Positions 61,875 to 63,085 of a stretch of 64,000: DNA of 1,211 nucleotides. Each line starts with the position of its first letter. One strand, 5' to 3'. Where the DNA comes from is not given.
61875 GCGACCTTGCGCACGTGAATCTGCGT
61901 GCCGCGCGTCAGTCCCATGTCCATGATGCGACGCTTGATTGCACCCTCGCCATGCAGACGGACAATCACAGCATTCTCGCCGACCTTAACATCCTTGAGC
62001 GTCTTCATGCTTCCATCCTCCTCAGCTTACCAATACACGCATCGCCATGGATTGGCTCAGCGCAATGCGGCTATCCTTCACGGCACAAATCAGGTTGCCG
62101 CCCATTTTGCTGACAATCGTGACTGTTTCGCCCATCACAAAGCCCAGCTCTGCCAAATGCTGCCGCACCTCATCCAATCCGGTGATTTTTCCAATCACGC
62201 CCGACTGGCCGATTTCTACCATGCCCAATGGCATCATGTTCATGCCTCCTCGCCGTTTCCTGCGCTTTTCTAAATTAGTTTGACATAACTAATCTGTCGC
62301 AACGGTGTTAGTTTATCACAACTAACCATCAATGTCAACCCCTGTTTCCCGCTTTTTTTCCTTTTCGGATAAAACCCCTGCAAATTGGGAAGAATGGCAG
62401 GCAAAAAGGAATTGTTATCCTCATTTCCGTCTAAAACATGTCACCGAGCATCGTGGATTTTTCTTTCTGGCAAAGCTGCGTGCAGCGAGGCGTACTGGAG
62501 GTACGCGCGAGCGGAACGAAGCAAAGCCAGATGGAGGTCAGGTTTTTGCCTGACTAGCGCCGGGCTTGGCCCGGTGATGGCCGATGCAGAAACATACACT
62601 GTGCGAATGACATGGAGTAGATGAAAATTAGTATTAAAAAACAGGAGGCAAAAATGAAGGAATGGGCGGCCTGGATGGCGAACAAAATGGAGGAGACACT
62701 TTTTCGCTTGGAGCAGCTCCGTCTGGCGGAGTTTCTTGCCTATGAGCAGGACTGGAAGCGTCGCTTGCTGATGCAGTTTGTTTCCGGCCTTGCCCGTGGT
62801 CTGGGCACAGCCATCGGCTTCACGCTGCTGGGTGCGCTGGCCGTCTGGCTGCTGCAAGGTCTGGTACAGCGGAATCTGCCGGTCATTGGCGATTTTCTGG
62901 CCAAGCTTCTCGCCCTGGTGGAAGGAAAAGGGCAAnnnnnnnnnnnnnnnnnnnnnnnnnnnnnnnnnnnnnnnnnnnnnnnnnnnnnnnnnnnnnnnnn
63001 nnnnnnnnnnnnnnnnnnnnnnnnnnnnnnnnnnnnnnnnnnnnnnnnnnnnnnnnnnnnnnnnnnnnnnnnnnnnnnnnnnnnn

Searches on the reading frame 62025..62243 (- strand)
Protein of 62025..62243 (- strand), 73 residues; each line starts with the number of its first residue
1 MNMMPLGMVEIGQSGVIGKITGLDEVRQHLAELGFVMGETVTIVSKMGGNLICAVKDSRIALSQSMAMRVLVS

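Call 16: find_encoding_contigs(protein=window:62025-62243:-, flank=3000, max_places=10)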
Protein window:62025-62243:- (73 aa): no gene with exactly this product is on record in the collection.

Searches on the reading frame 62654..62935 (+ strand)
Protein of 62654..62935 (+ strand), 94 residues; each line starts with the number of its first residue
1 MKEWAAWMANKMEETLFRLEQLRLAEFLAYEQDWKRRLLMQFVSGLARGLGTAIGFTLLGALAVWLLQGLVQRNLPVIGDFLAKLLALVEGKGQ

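Call 14: find_encoding_contigs(protein=window:62654-62935:+, flank=3000, max_places=10)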
Protein window:62654-62935:+ (94 aa): 23 contigs read that carry it; 10 places shown.
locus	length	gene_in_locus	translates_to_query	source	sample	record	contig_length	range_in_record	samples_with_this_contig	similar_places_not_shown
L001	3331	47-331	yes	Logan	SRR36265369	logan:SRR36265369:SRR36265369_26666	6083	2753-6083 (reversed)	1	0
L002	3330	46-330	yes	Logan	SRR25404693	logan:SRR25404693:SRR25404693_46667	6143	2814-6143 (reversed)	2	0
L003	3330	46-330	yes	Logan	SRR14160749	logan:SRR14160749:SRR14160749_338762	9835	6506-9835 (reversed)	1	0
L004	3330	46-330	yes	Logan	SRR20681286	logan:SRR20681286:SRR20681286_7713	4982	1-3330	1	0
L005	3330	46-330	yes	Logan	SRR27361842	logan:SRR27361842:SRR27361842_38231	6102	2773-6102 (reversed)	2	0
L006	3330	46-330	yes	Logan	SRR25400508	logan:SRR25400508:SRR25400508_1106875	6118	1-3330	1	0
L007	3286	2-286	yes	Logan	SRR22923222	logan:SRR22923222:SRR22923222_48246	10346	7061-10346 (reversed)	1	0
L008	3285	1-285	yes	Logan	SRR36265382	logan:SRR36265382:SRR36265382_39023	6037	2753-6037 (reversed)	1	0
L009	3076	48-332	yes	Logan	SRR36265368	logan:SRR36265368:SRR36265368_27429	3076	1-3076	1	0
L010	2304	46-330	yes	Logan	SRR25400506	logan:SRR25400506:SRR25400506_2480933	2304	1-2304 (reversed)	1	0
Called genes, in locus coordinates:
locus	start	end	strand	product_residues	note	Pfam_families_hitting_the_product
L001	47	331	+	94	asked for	PF18910:DUF5665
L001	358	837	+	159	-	PF01252:Peptidase_A8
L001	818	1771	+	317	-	PF00849:PseudoU_synth_2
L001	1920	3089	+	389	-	PF02557:VanY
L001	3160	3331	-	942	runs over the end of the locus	-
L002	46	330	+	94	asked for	PF18910:DUF5665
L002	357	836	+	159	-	PF01252:Peptidase_A8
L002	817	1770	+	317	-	PF00849:PseudoU_synth_2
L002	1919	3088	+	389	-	PF02557:VanY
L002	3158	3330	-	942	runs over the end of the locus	-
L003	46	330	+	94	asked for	PF18910:DUF5665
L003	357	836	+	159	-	PF01252:Peptidase_A8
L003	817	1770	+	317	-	PF00849:PseudoU_synth_2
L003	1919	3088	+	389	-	PF02557:VanY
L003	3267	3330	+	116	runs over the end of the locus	PF14198:TnpV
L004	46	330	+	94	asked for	PF18910:DUF5665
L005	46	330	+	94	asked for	PF18910:DUF5665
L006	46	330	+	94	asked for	PF18910:DUF5665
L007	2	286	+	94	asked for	PF18910:DUF5665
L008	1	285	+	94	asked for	PF18910:DUF5665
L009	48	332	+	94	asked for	PF18910:DUF5665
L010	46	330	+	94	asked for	PF18910:DUF5665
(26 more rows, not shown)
